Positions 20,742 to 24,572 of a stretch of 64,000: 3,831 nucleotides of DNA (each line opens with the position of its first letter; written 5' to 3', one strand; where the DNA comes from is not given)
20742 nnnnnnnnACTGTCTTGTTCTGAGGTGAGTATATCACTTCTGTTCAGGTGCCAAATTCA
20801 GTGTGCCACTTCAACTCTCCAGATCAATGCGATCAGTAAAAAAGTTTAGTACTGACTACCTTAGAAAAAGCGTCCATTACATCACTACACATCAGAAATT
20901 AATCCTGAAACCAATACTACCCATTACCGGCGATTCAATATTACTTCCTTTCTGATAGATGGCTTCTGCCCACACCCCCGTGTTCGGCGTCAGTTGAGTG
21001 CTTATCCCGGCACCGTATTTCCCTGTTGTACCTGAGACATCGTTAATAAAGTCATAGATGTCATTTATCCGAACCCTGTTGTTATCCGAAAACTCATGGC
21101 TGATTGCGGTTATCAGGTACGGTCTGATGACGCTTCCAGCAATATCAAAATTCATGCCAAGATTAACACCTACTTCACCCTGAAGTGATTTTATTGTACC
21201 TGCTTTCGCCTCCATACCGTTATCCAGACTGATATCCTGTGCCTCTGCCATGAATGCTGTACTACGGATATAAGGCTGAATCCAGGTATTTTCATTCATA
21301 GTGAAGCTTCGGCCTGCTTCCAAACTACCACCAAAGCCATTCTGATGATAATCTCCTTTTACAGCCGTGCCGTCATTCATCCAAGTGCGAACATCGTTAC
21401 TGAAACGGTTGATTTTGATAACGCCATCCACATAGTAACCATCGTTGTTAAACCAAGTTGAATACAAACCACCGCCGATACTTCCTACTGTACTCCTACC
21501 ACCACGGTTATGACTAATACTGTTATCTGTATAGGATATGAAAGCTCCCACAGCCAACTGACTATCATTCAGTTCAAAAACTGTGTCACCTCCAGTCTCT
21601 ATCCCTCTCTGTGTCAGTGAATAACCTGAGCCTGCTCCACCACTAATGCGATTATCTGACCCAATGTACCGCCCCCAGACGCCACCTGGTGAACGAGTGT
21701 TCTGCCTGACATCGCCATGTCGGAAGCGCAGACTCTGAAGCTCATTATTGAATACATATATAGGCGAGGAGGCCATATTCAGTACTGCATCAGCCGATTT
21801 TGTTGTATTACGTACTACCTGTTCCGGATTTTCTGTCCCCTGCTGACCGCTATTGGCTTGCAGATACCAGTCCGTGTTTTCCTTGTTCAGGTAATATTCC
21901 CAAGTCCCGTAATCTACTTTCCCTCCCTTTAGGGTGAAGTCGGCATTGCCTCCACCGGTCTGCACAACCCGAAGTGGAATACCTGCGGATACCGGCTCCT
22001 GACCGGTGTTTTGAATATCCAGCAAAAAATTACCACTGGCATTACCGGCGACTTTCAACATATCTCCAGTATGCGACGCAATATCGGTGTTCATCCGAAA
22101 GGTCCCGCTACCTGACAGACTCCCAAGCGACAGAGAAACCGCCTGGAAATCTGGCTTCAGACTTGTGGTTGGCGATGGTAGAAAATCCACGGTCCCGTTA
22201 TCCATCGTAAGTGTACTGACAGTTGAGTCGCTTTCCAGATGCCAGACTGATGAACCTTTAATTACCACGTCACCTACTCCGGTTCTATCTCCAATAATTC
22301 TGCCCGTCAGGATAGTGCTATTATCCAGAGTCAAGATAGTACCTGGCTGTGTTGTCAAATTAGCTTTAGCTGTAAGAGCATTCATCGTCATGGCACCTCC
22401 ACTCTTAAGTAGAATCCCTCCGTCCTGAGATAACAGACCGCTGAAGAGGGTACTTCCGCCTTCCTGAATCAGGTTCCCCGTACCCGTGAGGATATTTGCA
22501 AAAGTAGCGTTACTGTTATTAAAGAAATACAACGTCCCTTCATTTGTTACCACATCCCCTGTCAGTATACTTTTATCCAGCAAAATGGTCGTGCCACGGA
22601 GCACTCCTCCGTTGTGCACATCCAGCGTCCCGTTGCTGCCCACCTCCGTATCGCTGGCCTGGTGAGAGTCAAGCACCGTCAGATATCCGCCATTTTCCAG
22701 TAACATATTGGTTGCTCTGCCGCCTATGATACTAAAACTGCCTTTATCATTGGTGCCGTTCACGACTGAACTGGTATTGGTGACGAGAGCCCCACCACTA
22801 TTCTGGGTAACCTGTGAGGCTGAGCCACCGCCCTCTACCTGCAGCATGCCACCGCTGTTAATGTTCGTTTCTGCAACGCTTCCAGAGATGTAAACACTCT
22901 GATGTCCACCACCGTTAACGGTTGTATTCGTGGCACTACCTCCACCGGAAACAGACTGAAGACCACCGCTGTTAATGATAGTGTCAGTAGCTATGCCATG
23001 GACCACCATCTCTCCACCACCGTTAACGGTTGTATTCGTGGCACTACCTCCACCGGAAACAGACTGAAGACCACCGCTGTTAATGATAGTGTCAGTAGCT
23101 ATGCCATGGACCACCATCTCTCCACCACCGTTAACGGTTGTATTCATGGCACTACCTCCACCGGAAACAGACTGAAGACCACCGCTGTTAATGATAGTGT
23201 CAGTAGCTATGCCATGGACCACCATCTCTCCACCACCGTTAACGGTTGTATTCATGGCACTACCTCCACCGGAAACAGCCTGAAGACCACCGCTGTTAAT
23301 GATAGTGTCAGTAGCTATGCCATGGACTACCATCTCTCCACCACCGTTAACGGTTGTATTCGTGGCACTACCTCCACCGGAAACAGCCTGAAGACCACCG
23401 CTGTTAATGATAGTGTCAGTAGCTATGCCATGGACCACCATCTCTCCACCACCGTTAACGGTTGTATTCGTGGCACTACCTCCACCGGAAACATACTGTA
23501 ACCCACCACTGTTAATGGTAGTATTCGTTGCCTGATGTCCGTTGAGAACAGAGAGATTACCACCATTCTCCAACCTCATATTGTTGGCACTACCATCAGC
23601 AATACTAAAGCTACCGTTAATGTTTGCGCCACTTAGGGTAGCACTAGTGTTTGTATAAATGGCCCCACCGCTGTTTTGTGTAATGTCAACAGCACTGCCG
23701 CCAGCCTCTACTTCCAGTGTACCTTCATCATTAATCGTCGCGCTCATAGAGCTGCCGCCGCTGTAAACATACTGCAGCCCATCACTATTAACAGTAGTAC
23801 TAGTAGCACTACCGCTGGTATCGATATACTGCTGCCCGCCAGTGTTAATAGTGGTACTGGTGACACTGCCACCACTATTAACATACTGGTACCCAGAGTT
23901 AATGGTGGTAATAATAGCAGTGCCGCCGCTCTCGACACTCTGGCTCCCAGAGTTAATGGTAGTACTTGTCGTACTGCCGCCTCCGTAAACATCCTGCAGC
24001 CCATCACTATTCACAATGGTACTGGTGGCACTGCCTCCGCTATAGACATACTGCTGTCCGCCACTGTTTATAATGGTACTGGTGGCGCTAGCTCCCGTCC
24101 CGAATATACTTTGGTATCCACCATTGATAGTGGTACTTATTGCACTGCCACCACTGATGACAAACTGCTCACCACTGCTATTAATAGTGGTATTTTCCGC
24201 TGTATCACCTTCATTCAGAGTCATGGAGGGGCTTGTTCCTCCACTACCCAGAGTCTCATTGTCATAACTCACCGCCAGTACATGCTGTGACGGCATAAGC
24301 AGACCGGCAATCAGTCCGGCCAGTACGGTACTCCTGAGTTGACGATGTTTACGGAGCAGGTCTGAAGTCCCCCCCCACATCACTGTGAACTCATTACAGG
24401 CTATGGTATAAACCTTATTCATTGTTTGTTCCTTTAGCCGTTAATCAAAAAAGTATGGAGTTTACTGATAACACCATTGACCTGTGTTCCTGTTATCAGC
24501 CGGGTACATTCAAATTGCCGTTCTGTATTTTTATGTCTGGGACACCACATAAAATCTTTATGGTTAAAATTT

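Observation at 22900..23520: Near-identical 108-bp tandem repeats in the adhesin passenger (recombination-prone length variation)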

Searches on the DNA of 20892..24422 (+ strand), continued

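Call 15: get_annotated_region(hit=H25, flank=4000)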
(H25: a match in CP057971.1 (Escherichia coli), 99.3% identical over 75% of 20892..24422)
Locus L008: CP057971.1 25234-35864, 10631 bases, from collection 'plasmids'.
description: Escherichia coli strain RHB07-C14 plasmid pRHB07-C14_2, complete sequence
organism: Escherichia coli (NCBI taxid 562)
taxonomy: Bacteria; Pseudomonadota; Gammaproteobacteria; Enterobacterales; Enterobacteriaceae; Escherichia; Escherichia coli
host: -; source: culture,Pooled cattle faecal samples collected from floor of farm; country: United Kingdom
typing (MOB-suite, as given by PLSDB): conjugative; replicon IncFIA,IncFIB,IncFIC,IncFII; relaxase MOBF; mating-pair formation MPF_F
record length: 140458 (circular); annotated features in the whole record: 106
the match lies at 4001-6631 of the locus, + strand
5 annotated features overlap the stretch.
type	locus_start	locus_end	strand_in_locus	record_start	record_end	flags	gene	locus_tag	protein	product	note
CDS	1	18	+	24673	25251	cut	-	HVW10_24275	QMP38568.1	polymer-forming cytoskeletal protein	-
CDS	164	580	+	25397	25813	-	-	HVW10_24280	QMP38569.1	hypothetical protein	-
CDS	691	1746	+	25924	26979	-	-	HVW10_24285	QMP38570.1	EAL domain-containing protein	-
CDS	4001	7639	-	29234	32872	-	-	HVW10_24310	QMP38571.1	autotransporter outer membrane beta-barrel domain-containing protein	-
CDS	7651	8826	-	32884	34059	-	-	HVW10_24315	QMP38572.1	autotransporter strand-loop-strand O-heptosyltransferase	-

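Call 16: get_annotated_region(hit=H23, flank=4000)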
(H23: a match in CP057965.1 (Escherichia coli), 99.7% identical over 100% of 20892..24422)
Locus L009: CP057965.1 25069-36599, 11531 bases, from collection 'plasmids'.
description: Escherichia coli strain RHB07-C22 plasmid pRHB07-C22_2, complete sequence
organism: Escherichia coli (NCBI taxid 562)
taxonomy: Bacteria; Pseudomonadota; Gammaproteobacteria; Enterobacterales; Enterobacteriaceae; Escherichia; Escherichia coli
host: -; source: culture,Pooled cattle faecal samples collected from floor of farm; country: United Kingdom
typing (MOB-suite, as given by PLSDB): conjugative; replicon IncFIA,IncFIB,IncFII,rep_cluster_2313; relaxase MOBF; mating-pair formation MPF_F
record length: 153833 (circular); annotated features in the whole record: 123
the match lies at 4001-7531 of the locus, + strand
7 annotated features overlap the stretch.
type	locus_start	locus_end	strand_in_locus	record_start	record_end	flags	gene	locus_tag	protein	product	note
CDS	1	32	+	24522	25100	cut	-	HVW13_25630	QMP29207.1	polymer-forming cytoskeletal protein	-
CDS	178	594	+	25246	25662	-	-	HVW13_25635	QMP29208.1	hypothetical protein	-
CDS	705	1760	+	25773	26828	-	-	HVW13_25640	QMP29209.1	EAL domain-containing protein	-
CDS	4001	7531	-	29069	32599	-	-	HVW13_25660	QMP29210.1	autotransporter outer membrane beta-barrel domain-containing protein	-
CDS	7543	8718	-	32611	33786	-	-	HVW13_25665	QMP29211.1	autotransporter strand-loop-strand O-heptosyltransferase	-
CDS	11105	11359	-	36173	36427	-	-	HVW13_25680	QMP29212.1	hypothetical protein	-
CDS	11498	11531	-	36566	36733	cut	-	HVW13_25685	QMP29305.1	PerC family transcriptional regulator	-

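Call 32: get_annotated_region(hit=H28, flank=4000)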
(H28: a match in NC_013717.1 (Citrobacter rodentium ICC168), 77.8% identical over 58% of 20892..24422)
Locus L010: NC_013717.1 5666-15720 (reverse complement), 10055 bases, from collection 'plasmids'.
description: Citrobacter rodentium ICC168 plasmid pCROD1, complete sequence
organism: Citrobacter rodentium ICC168 (NCBI taxid 637910)
taxonomy: Bacteria; Pseudomonadota; Gammaproteobacteria; Enterobacterales; Enterobacteriaceae; Citrobacter; Citrobacter rodentium; Citrobacter rodentium ICC168
host: -; source: -; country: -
typing (MOB-suite, as given by PLSDB): non-mobilizable; replicon IncFIA,IncR
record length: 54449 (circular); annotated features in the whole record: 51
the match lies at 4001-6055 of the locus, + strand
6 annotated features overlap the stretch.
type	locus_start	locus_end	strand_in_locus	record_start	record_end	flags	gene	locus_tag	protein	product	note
CDS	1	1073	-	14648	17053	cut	pefC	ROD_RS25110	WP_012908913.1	PefC/AfrB family outer membrane usher protein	-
CDS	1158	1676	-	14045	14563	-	-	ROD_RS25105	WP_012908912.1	fimbrial protein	-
CDS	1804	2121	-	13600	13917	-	-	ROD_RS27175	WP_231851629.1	adhesin biosynthesis transcription regulatory family protein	-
CDS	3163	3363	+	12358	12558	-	-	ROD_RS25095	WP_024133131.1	hypothetical protein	-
CDS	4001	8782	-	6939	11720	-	-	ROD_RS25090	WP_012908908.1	AIDA repeat-containing protein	-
CDS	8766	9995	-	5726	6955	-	-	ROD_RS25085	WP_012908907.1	autotransporter strand-loop-strand O-heptosyltransferase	-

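Call 33: get_annotated_region(hit=H9, flank=4000)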
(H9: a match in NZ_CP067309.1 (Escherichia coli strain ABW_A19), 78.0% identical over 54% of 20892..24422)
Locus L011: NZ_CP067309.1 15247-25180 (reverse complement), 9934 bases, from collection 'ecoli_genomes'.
description: Escherichia coli strain ABW_A19 plasmid pABW_A19b, complete sequence
organism: Escherichia coli strain ABW_A19 (NCBI taxid 562)
replicon: plasmid pABW_A19b; assembly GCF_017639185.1
host: -; source: waste water; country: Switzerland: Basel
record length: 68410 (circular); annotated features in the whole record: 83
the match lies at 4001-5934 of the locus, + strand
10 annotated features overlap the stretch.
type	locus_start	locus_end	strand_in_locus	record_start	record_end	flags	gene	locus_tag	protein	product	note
CDS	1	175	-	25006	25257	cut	-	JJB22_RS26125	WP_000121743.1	type II toxin-antitoxin system Phd/YefM family antitoxin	-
CDS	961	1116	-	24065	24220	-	-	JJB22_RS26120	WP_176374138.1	hypothetical protein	-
CDS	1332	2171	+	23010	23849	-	-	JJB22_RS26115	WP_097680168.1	replication initiation protein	-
CDS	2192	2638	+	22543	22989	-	-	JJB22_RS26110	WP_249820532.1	AbrB/MazE/SpoVT family DNA-binding domain-containing protein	-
CDS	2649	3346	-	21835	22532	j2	-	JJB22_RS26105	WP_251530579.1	IS1-like element IS1A family transposase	programmed frameshift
CDS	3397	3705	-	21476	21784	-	-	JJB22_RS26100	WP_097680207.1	hypothetical protein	-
CDS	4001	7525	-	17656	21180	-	-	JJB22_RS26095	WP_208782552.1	autotransporter outer membrane beta-barrel domain-containing protein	-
CDS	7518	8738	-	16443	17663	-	-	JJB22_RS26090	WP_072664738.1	autotransporter strand-loop-strand O-heptosyltransferase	-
CDS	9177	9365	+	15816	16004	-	-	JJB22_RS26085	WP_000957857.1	hypothetical protein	-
CDS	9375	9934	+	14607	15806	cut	-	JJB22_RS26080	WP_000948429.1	IS91 family transposase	-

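Call 34: get_annotated_region(hit=H7, flank=4000)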
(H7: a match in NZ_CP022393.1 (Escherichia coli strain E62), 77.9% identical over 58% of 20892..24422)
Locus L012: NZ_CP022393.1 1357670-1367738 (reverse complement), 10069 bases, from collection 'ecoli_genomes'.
description: Escherichia coli strain E62 chromosome, complete genome
organism: Escherichia coli strain E62 (NCBI taxid 562)
replicon: chromosome; assembly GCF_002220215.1
host: rat; source: feces; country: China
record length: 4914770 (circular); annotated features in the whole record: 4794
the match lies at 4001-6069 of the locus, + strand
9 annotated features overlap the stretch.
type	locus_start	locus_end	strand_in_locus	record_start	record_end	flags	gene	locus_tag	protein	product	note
CDS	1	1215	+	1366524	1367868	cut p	-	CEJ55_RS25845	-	IS3 family transposase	frameshifted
CDS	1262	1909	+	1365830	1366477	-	tnpA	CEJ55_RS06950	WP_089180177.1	IS66-like element accessory protein TnpA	-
CDS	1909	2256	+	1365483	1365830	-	tnpB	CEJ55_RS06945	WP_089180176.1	IS66 family insertion sequence element accessory protein TnpB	TnpB, as the term is used for proteins encoded by IS66 family insertion elements, is considered an accessory protein, ...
CDS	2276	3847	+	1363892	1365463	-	tnpC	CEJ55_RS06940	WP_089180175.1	IS66 family transposase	-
CDS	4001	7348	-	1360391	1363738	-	-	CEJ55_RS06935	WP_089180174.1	autotransporter outer membrane beta-barrel domain-containing protein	-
CDS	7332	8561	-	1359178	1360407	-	-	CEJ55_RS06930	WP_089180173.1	autotransporter strand-loop-strand O-heptosyltransferase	-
CDS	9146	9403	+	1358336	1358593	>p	-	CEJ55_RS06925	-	lysostaphin resistance A-like protein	incomplete; partial in the middle of a contig; missing N-terminus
CDS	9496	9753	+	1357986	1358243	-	pemI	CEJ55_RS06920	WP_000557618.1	type II toxin-antitoxin system antitoxin PemI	-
CDS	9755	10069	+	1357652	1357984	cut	pemK-mt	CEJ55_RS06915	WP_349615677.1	type II toxin-antitoxin system toxin endoribonuclease PemK-mt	-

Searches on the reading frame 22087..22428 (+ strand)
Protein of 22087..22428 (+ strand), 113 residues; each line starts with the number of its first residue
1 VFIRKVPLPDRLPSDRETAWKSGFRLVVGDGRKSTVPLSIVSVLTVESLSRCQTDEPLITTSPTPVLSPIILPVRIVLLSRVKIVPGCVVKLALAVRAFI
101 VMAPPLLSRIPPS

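Call 42: search_protein_families(library=pfam, proteins=[window:22087-22428:+], max_evalue=1)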
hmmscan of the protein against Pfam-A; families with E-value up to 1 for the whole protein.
window:22087-22428:+ (113 aa): 0 families

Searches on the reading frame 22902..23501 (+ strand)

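Call 42: search_protein_families(library=pfam, proteins=[window:22902-23501:+], max_evalue=1)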
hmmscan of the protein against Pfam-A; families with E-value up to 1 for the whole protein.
window:22902-23501:+ (199 aa): 7 families
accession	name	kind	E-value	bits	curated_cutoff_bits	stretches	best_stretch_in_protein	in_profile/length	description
PF06019.16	Phage_30_8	-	0.013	15.8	25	0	141-163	63-85/124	Phage GP30.8 protein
PF12354.14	Internalin_N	-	0.049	14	24.1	0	126-138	28-40/44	Bacterial adhesion/invasion protein N terminal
PF02224.24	Cytidylate_kin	-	0.057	13.6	26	0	90-115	79-104/211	Cytidylate kinase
PF06309.17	Torsin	-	0.094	13.3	27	0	88-135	29-76/127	Torsin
PF24670.1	DUF7653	-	0.14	12.8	27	0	89-114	26-51/125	Domain of unknown function (DUF7653)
PF20622.4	Big_15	-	0.2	12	27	0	21-61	39-79/82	Bacterial Ig domain (Big_16)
PF18316.7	S-l_SbsC_C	-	0.27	12.2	26.6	0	156-194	14-53/86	S-layer protein SbsC C-terminal domain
